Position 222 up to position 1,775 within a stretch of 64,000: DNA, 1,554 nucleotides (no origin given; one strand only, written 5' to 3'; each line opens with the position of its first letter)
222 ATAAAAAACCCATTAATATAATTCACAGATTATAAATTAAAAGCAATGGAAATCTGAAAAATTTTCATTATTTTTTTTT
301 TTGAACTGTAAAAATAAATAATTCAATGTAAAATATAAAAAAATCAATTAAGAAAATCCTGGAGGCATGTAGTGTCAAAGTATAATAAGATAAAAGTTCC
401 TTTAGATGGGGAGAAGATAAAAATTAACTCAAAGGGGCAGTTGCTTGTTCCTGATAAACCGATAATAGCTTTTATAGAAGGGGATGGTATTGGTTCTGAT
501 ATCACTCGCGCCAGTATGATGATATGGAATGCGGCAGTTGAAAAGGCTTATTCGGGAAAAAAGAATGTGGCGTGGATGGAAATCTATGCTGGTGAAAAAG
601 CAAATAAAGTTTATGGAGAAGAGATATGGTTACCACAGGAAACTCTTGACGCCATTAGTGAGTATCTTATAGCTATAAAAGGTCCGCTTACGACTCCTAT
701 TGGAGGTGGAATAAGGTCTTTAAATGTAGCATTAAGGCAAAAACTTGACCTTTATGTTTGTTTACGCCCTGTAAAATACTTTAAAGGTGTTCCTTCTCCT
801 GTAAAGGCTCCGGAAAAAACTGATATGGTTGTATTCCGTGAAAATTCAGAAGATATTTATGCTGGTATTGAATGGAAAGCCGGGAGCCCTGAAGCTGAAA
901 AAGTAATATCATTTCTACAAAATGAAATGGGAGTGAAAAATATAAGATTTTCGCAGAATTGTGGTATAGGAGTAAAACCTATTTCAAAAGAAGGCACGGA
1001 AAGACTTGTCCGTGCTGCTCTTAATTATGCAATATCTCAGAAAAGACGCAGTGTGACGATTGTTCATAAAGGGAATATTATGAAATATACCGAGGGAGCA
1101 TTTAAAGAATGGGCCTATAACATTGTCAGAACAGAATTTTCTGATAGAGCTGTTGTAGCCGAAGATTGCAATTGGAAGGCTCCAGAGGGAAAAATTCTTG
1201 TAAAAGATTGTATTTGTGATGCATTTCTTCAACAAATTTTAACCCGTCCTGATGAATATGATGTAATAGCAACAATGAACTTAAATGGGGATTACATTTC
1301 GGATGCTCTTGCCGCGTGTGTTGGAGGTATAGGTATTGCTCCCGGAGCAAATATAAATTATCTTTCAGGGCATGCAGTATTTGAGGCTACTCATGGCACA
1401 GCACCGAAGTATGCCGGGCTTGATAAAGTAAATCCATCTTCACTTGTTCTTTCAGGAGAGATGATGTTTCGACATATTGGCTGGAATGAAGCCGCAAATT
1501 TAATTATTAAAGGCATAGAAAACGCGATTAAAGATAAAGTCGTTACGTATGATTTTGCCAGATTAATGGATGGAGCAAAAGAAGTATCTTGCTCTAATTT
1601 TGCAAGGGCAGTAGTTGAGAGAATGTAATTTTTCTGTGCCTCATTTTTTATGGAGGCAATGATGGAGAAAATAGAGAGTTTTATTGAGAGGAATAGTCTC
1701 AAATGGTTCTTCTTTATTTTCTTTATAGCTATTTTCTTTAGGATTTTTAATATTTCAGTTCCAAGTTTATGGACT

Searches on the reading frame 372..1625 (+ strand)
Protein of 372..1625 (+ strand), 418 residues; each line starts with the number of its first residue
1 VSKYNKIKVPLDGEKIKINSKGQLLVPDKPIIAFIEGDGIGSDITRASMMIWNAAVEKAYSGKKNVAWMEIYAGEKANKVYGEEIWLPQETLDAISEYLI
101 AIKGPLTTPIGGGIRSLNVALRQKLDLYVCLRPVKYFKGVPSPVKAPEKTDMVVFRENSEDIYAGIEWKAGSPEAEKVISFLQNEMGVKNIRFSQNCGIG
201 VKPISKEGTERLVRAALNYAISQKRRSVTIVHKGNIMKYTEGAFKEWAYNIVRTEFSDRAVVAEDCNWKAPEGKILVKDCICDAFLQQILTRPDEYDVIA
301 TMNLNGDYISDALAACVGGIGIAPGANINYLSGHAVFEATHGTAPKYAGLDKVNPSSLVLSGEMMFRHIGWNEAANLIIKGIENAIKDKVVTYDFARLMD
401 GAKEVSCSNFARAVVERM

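Call 70: find_encoding_contigs(protein=window:372-1625:+, flank=10000, max_places=1)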
Protein window:372-1625:+ (418 aa): 18 contigs read that carry it; 1 place shown.
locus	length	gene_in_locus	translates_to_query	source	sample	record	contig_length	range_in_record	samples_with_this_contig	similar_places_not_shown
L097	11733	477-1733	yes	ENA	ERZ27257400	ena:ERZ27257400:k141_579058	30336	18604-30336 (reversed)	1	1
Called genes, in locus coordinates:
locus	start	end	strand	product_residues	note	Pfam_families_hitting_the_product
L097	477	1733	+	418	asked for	PF00180:Iso_dh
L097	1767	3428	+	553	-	-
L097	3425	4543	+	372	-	PF00278:Orn_DAP_Arg_deC (weak)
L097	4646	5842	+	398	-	PF00438:S-AdoMet_synt_N, PF02772:S-AdoMet_synt_M, PF02773:S-AdoMet_synt_C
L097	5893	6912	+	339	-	PF00294:PfkB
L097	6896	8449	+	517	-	PF16586:DUF5060, PF13204:Apiosidase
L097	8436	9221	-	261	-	PF00535:Glycos_transf_2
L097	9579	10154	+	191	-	-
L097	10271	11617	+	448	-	PF01145:Band_7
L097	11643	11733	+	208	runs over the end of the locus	-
